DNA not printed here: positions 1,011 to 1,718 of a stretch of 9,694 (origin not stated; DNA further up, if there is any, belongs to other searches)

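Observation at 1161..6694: Self-contained B12 acyl-CoA mutase operon led by an aminoacyl-CoA ammonia-lyase-like gene: candidate 2-aminoisobutyrate (tertiary amine) pathway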

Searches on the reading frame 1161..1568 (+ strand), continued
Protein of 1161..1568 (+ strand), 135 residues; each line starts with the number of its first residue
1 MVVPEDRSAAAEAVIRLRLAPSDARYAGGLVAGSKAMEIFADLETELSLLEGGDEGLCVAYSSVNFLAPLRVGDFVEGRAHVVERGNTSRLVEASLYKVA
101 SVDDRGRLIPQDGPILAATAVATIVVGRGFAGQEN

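Call 62: search_dna_similar(query=L037:5304-6464:+, collection=plasmids, mode=protein, max_rows=12, max_evalue=1e-40)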
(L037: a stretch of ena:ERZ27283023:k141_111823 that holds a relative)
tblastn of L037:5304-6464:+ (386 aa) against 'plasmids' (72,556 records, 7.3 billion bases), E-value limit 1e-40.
Records with a match: 269; places in all: 318; records where one place covers at least 80% of the query: 234.
Best place of each record, by identity: <60% 269.
By first word of the organism name: Rhizobium 55; Bacillus 43; Rhodococcus 22; Streptomyces 20; Sinorhizobium 18; Sphingobium 16; Azospirillum 10; Mycobacterium 9; Mesorhizobium 8; Priestia 8; and 33 more.
By predicted mobility (MOB-suite, as given by PLSDB): non-mobilizable 138; conjugative 96; mobilizable 35.
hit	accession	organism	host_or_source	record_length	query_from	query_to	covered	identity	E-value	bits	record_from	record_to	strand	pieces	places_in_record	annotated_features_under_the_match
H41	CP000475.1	Paenarthrobacter aurescens TC1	-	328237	8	382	97%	59.8%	3e-144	459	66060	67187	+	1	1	putative Cytochrome P450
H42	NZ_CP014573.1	Arthrobacter sp. D5-1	cell culture,Soil cores containing ...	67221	8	382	97%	57.5%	6e-137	438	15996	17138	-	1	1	cytochrome P450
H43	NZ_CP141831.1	Pseudarthrobacter sp. LT1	single cell,Corn soil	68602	8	382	97%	57.5%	6e-137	438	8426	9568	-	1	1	cytochrome P450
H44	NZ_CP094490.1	Paenarthrobacter ureafaciens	soil,farmland soil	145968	8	382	97%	57.2%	3e-136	436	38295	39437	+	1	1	cytochrome P450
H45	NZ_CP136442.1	Paenarthrobacter sp. AT5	atrazine-producing pesticide factory ...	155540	8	382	97%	57.2%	3e-136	436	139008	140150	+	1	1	cytochrome P450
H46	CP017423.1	Arthrobacter sp. ZXY-2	whole organism,soil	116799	8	382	97%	57.2%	3e-136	436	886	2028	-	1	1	cytochrome P450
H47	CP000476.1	Paenarthrobacter aurescens TC1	-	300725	8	382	97%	57.2%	3e-136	436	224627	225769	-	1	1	putative Cytochrome P450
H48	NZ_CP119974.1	Agrobacterium leguminum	pure culture,soil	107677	2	382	99%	54.6%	1e-134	431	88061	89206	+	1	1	cytochrome P450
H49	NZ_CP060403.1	Microbacterium sp. YJN-G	cell culture,soil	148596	3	383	99%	54.1%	1e-128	414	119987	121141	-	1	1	cytochrome P450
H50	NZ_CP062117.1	Aminobacter sp. SR38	bacterial pure culture,soil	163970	6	382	98%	54.1%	4e-129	416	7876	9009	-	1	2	cytochrome P450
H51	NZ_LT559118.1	Nonomuraea gerenzanensis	-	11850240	25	369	89%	39.3%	5e-65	231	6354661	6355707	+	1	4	none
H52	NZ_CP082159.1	Rhodococcus opacus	bacterial isolate,soil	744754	16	369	92%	37.6%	4e-60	217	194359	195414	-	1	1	cytochrome P450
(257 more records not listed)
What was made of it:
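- On Ipu-type gamma-glutamyl alkylamine catabolic cluster (genomic context): The P450's best hits are all from ipu-bearing plasmids (call 62).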

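Call 63: get_annotated_region(hit=H41, flank=9000)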
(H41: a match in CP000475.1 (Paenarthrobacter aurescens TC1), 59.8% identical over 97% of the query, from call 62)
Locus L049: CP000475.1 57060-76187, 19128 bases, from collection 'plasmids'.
description: Paenarthrobacter aurescens TC1 plasmid pTC1, complete sequence
organism: Paenarthrobacter aurescens TC1 (NCBI taxid 290340)
taxonomy: Bacteria; Actinomycetota; Actinomycetes; Micrococcales; Micrococcaceae; Paenarthrobacter; Paenarthrobacter aurescens; Paenarthrobacter aurescens TC1
host: -; source: -; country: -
typing (MOB-suite, as given by PLSDB): conjugative; replicon rep_cluster_1783; relaxase MOBF,MOBF; mating-pair formation MPF_T
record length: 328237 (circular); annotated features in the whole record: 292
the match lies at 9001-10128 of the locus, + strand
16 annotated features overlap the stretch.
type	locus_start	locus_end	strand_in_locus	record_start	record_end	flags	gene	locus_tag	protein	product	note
CDS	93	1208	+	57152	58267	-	-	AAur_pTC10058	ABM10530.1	putative alcohol dehydrogenase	-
CDS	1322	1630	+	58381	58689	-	-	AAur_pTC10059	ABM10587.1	putative Acyl-CoA hydrolase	-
CDS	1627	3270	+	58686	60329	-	-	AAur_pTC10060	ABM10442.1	putative coenzyme A ligase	-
CDS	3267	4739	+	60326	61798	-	maoB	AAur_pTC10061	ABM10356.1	phenylacetaldehyde dehydrogenase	-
CDS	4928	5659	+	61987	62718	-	-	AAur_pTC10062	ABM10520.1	putative glutamine amidotransferase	-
CDS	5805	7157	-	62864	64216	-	-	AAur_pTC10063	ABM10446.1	Aldehyde dehydrogenase (NAD) family protein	-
CDS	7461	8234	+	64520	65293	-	-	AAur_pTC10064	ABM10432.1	oxidoreductase, short chain dehydrogenase/reductase family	-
CDS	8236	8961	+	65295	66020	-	-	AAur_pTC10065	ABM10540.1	putative glutamine amidotransferase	-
CDS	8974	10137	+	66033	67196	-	-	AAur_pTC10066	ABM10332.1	putative Cytochrome P450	-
CDS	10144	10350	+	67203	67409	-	-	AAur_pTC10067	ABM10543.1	Ferredoxin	-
CDS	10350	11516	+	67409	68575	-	-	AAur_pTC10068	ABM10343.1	putative ferredoxin reductase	-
CDS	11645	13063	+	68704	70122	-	ipuC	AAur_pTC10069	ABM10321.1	gamma-glutamylisopropylamide synthetase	-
CDS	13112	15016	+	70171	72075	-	-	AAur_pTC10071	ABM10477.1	GAF domain protein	-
CDS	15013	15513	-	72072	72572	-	-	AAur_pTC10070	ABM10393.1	putative Transcriptional regulator, AsnC family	-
CDS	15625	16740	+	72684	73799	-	ald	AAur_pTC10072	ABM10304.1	alanine dehydrogenase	-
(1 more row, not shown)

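Call 65: search_protein_families(library=ncbifam, proteins=[L049:1627-3270:+, L037:557-2032:-, L037:3623-4912:-, L036:15307-16821:-, L017:2489-3892:+], max_evalue=0.00001)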
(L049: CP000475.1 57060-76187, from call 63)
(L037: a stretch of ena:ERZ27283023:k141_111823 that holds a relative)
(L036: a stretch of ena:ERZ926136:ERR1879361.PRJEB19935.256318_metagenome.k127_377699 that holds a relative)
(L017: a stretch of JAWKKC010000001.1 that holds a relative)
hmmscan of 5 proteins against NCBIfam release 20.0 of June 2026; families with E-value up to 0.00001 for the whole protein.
L049:1627-3270:+ (547 aa): 104 families (the best 25 are shown)
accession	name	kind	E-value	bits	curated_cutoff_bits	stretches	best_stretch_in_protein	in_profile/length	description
NF004808.0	PRK06155.1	equivalog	1.6e-130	436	722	1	7-538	13-538/542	ATP-dependent acyl-CoA ligase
NF004837.0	PRK06187.1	subfamily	2e-85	287.1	476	1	14-518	7-518/531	long-chain-fatty-acid--CoA ligase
NF005947.1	PRK08008.1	equivalog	2.5e-75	254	651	1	39-517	35-516/518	crotonobetaine/carnitine-CoA ligase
NF006134.1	PRK08279.1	equivalog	4.1e-72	243.6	625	1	16-518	45-563/605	long-chain-acyl-CoA synthetase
NF006182.0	PRK08316.1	subfamily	2.5e-70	237.4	663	1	14-513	10-508/523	fatty acyl-CoA synthetase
NF004114.0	PRK05605.1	equivalog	2.9e-66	224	766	2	167-516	209-563/575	long-chain-fatty-acid--CoA ligase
NF005702.0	PRK07514.1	subfamily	3.8e-63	213.6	558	1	15-514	3-492/506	malonyl-CoA synthase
NF005857.1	PRK07786.1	exception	7.9e-62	209.4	733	1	19-515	13-505/513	fatty-acid--CoA ligase FadD5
NF004511.1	PRK05852.1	equivalog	1.7e-61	208.4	650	1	18-516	2-498/505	FadD7 family fatty acid--CoA ligase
NF009233.0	PRK12583.1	subfamily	3.9e-61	207.1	832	3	340-520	370-548/558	fatty acid CoA ligase family protein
NF006181.0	PRK08314.1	subfamily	1.4e-60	205.1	705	1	16-514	25-546/563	long-chain-fatty-acid--CoA ligase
NF038342.1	FACL_FadD6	exception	6.4e-59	199.8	975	1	18-517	43-543/584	long-chain-acyl-CoA synthetase FadD6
NF005307.0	PRK06839.1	equivalog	5.1e-56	190.3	748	1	22-518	9-489/496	o-succinylbenzoate--CoA ligase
NF005676.0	PRK07470.1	equivalog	2.7e-55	188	774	1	6-515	11-522/544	acyl-CoA synthetase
NF005801.1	PRK07656.1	equivalog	3.5e-55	187.6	657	1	16-515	2-496/500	FadD3 family acyl-CoA ligase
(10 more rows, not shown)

L037:557-2032:- (491 aa): 42 families (the best 25 are shown)
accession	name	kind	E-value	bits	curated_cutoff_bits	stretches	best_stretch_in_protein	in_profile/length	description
NF010000.0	PRK13473.1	subfamily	4.8e-69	233.2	615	1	16-443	6-433/475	aminobutyraldehyde dehydrogenase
TIGR02299.1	HpaE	equivalog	6.9e-67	226.1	638.35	1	32-482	21-474/488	5-carboxymethyl-2-hydroxymuconate semialdehyde dehydrogenase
TIGR01804.1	BADH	equivalog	3.7e-64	216.9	668.6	1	17-445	2-434/467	betaine-aldehyde dehydrogenase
NF007497.0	PRK10090.1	equivalog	1.5e-59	202.1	500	1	31-467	26-460/480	aldehyde dehydrogenase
TIGR03216.1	OH_muco_semi_DH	equivalog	3.3e-58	197.5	693.25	1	16-482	4-477/481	2-hydroxymuconic semialdehyde dehydrogenase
NF006915.0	PRK09406.1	equivalog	2.3e-56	191.6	730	1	33-445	7-419/457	NADP-dependent succinic semialdehyde dehydrogenase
NF009725.0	PRK13252.1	equivalog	7.9e-56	189.5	593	1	31-445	26-442/488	betaine-aldehyde dehydrogenase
TIGR01780.1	SSADH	subfamily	2.4e-55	188.2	646.35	1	32-444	2-414/448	succinate-semialdehyde dehydrogenase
NF006916.0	PRK09407.1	equivalog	3.6e-55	187.6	521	1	31-451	38-458/526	succinic semialdehyde dehydrogenase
NF040648.1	lactal_redase_Meth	equivalog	5.8e-53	180.5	650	1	32-444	16-423/463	lactaldehyde dehydrogenase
NF042993.1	AlphKGSA_gudD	equivalog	1.1e-52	179.4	770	1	16-444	7-440/481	alpha-ketoglutaric semialdehyde dehydrogenase GucD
TIGR04284.1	aldehy_Rv0768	hypoth_equivalog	2.6e-50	171.8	775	1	25-446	13-442/480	aldehyde dehydrogenase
NF045735.1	PaDhStyDPseudo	equivalog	8.7e-50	169.8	850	1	16-450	6-449/483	phenylacetaldehyde dehydrogenase StyD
NF045736.1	PaDhStyDRhodo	equivalog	2.3e-49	168.2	800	1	17-449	7-444/479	phenylacetaldehyde dehydrogenase StyD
NF008415.0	PRK11241.1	equivalog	1.7e-47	162.2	828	1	14-444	12-442/482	NADP-dependent succinate-semialdehyde dehydrogenase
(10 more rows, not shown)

L037:3623-4912:- (429 aa): 42 families (the best 25 are shown)
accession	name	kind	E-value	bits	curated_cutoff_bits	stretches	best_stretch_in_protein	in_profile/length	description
TIGR01804.1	BADH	equivalog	3.5e-123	411.5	668.6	1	3-404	16-427/467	betaine-aldehyde dehydrogenase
NF010000.0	PRK13473.1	subfamily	6.8e-122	407.5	615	1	3-404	20-428/475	aminobutyraldehyde dehydrogenase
TIGR02299.1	HpaE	equivalog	9.9e-122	407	638.35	1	5-404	21-432/488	5-carboxymethyl-2-hydroxymuconate semialdehyde dehydrogenase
NF009725.0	PRK13252.1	equivalog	1.3e-116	389.9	593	1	3-404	25-435/488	betaine-aldehyde dehydrogenase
NF045736.1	PaDhStyDRhodo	equivalog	2.2e-113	379.4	800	1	5-415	23-444/479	phenylacetaldehyde dehydrogenase StyD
TIGR03216.1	OH_muco_semi_DH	equivalog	2.6e-107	359.4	693.25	1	5-404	19-435/481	2-hydroxymuconic semialdehyde dehydrogenase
NF045735.1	PaDhStyDPseudo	equivalog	4.9e-102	342.1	850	1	4-404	22-437/483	phenylacetaldehyde dehydrogenase StyD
TIGR01780.1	SSADH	subfamily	7.6e-98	328.3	646.35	1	4-405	1-409/448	succinate-semialdehyde dehydrogenase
TIGR03374.1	ABALDH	equivalog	1.1e-97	327.8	909.3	1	3-404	19-427/472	aminobutyraldehyde dehydrogenase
NF007352.0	PRK09847.1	equivalog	9.4e-97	324.5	850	1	21-404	56-447/495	aldehyde dehydrogenase PuuC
NF006916.0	PRK09407.1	equivalog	3e-94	316.5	521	1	4-404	38-445/526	succinic semialdehyde dehydrogenase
NF042993.1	AlphKGSA_gudD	equivalog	7.2e-94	315.2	770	1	3-405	22-435/481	alpha-ketoglutaric semialdehyde dehydrogenase GucD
NF040648.1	lactal_redase_Meth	equivalog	2.2e-93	313.8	650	1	3-404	14-417/463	lactaldehyde dehydrogenase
NF007497.0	PRK10090.1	equivalog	4.9e-93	312.5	500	1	3-404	25-433/480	aldehyde dehydrogenase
NF052305.1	DioxValDhHalo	equivalog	1.3e-90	304.7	750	1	5-405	25-435/483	2,5-dioxovalerate dehydrogenase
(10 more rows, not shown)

L036:15307-16821:- (504 aa): 7 families
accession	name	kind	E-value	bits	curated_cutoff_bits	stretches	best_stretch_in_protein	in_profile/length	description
TIGR00909.1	2A0306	subfamily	1.4e-18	67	556.8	1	43-463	22-428/429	amino acid transporter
NF053761.1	BrChAATpBcaP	equivalog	2.7e-16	59.7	690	1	46-465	48-452/460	branched-chain amino acid transporter BcaP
NF008245.0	PRK11021.1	equivalog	6.5e-12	45.2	284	1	62-365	45-337/419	L-methionine/branched-chain amino acid transporter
TIGR00908.1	2A0305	equivalog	3.5e-11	42.6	381.75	1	37-464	21-429/442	ethanolamine permease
TIGR00906.1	2A0303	subfamily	7.4e-10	37.8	681.7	1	216-387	258-420/602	cationic amino acid transport permease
TIGR01773.1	GABAperm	equivalog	3.1e-08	32.8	678.1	1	20-388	13-380/452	GABA permease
TIGR00911.1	2A0308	subfamily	1.3e-06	27.2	701.8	1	12-448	39-459/505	L-type amino acid transporter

L017:2489-3892:+ (467 aa): 4 families
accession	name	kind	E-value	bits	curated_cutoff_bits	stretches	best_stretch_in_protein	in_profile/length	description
TIGR03105.1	gln_synth_III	equivalog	3e-58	197.4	469.6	1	75-467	32-434/435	type III glutamate--ammonia ligase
TIGR00653.1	GlnA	equivalog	1.2e-57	195.7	429.15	1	100-467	62-461/462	type I glutamate--ammonia ligase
NF045547.1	GGputSyn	equivalog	3.5e-54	184.2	650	1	100-461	72-437/438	gamma-glutamylputrescine synthetase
NF007006.0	PRK09469.1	equivalog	4.9e-21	74.8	845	1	208-416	199-410/469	glutamate--ammonia ligase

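Call 71: predict_structure(alignment_id=A1)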
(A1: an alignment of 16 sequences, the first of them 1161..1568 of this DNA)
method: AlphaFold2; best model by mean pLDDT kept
length: 135 residues; sequences in the alignment: 16
mean_pLDDT: 85.9   pTM: 0.78
mean pLDDT of the five models: 85.9, 82.6, 79.6, 79.0, 78.5
residues with pLDDT >= 90: 85; 70-90: 30; 50-70: 8; < 50: 12
segments of 3 or more residues with pLDDT < 50: 1-8, 132-135
pLDDT, mean of each block of 10 residues (from residue 1): 46 94 89 93 91 80 96 96 90 97 91 96 79 45
secondary structure, 60 per line:
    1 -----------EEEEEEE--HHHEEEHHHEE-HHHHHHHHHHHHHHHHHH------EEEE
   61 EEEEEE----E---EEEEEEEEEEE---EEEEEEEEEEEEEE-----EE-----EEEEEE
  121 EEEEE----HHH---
elements in order: E12-18 E24-26 H33-50 E57-66 E75-85 E89-102 E115-125

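Call 78: fold_search(model_id=the predicted structure, library=pdb)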
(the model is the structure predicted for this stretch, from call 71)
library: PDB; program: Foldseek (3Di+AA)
matches with E <= 10: 1013; with E <= 0.001: 340
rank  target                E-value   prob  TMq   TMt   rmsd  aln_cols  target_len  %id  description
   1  4mtu                  5.1e-10  1.00  0.78  0.74   1.7       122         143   30  beta-Alanyl-CoA:Ammonia Lyase from Clostridium propionicum (released 2014-03-26)
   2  5egk_A                2.0e-07  1.00  0.67  0.56   3.8       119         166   20  The structural and biochemical characterization of acyl-coa hydrolase mutant Asp43Ala from Staphylococcus aureus (released 2015-11-11)
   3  5egk_C                2.1e-07  1.00  0.68  0.57   3.7       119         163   20  The structural and biochemical characterization of acyl-coa hydrolase mutant Asp43Ala from Staphylococcus aureus (released 2015-11-11)
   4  5egl_A                3.8e-07  1.00  0.69  0.58   3.6       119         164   19  The structural and biochemical characterization of acyl-coa hydrolase from Staphylococcus aureus in complex with Butyr (released 2016-11-09)
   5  4ncp_A                4.7e-07  1.00  0.68  0.58   3.7       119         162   19  Crystal Structure of 4-HBT like thioesterase SAV1878 from Staphylococcus aureus subsp. aureus Mu50 (released 2014-11-05)
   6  7cz3_E                4.7e-07  1.00  0.67  0.57   3.2       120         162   20  Crystal strcuture of Acyl-CoA thioesterase from Bacillus cereus ATCC 14579 (released 2021-01-13)
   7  5egk_B                5.5e-07  1.00  0.68  0.56   3.8       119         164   20  The structural and biochemical characterization of acyl-coa hydrolase mutant Asp43Ala from Staphylococcus aureus (released 2015-11-11)
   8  5egk_D                6.9e-07  1.00  0.69  0.57   3.4       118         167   20  The structural and biochemical characterization of acyl-coa hydrolase mutant Asp43Ala from Staphylococcus aureus (released 2015-11-11)
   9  5egl_B                7.7e-07  1.00  0.69  0.57   3.2       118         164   20  The structural and biochemical characterization of acyl-coa hydrolase from Staphylococcus aureus in complex with Butyr (released 2016-11-09)
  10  7cz3_B                7.7e-07  1.00  0.67  0.56   3.3       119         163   23  Crystal strcuture of Acyl-CoA thioesterase from Bacillus cereus ATCC 14579 (released 2021-01-13)
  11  3d6l                  8.6e-07  1.00  0.68  0.69   2.6       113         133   23  Crystal structure of Cj0915, a hexameric hotdog fold thioesterase of Campylobacter jejuni (released 2009-05-05)
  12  5egj                  1.0e-06  1.00  0.68  0.56   3.6       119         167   19  The structural and biochemical characterization of acyl-coa hydrolase mutant Asn28Ala from Staphylococcus aureus in comp (released 2015-11-11)
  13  5hz4_A                1.3e-06  1.00  0.68  0.57   3.7       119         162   19  The structural and biochemical characterization of acyl-coa hydrolase mutant Thr60Ala from Staphylococcus aureus. (released 2016-04-13)
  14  4k02_A                1.3e-06  1.00  0.70  0.74   2.6       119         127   18  Crystal structure of AtDHNAT1, a 1,4-dihydroxy-2-naphthoyl-CoA thioesterase from Arabidopsis thaliana (released 2013-04-17)
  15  1vpm_C                1.3e-06  1.00  0.70  0.62   3.0       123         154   19  Crystal structure of Acyl-CoA hydrolase (NP_241664.1) from Bacillus halodurans at 1.66 A resolution (released 2004-12-14)
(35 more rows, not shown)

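Call 86: search_dna_similar(query=window:1167-1568:+, collection=plasmids, mode=protein, max_rows=25, max_evalue=0.000001)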
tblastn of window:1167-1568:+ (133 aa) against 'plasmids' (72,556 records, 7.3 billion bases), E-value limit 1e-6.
Records with a match: 3; places in all: 3; records where one place covers at least 80% of the query: 0.
Best place of each record, by identity: <60% 3.
By first word of the organism name: Rhodococcus 1; Fusobacterium 1; Acetoanaerobium 1.
By predicted mobility (MOB-suite, as given by PLSDB): non-mobilizable 2; mobilizable 1.
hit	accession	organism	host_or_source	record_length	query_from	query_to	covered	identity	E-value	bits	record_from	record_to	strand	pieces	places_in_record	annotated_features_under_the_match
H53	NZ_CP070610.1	Rhodococcus koreensis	cell culture,rhizosphere of apple ...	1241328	9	114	80%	44.9%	7e-10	62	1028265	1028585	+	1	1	record has no annotation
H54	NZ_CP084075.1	Fusobacterium vincentii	-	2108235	5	88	63%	44.0%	9e-10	62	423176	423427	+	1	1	none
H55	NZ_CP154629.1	Acetoanaerobium noterae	cell culture,Sludge of a digestion ...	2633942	10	88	59%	44.3%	2e-9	61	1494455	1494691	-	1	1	none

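Call 87: get_annotated_region(hit=H53, flank=10000)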
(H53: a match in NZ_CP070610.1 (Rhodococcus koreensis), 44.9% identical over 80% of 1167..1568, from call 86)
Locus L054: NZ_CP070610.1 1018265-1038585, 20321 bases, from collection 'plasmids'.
description: Rhodococcus koreensis strain R85 plasmid unnamed1, complete sequence
organism: Rhodococcus koreensis (NCBI taxid 99653)
taxonomy: Bacteria; Actinomycetota; Actinomycetes; Mycobacteriales; Nocardiaceae; Rhodococcus; Rhodococcus koreensis
host: -; source: cell culture,rhizosphere of apple plantlets grown in replant diseased soil; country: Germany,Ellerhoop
typing (MOB-suite, as given by PLSDB): mobilizable; relaxase MOBP,MOBP
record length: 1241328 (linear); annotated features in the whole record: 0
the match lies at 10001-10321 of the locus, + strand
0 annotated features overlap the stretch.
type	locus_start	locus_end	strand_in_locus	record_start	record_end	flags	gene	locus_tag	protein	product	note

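Call 88: get_annotated_region(hit=H54, flank=6000)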
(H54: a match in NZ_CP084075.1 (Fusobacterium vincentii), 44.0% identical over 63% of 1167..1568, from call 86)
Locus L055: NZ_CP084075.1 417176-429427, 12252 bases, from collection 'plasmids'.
description: Fusobacterium vincentii strain SB055 plasmid pSB055A, complete sequence
organism: Fusobacterium vincentii (NCBI taxid 155615)
taxonomy: Bacteria; Fusobacteriota; Fusobacteriia; Fusobacteriales; Fusobacteriaceae; Fusobacterium; Fusobacterium vincentii
host: -; source: -; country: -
typing (MOB-suite, as given by PLSDB): non-mobilizable
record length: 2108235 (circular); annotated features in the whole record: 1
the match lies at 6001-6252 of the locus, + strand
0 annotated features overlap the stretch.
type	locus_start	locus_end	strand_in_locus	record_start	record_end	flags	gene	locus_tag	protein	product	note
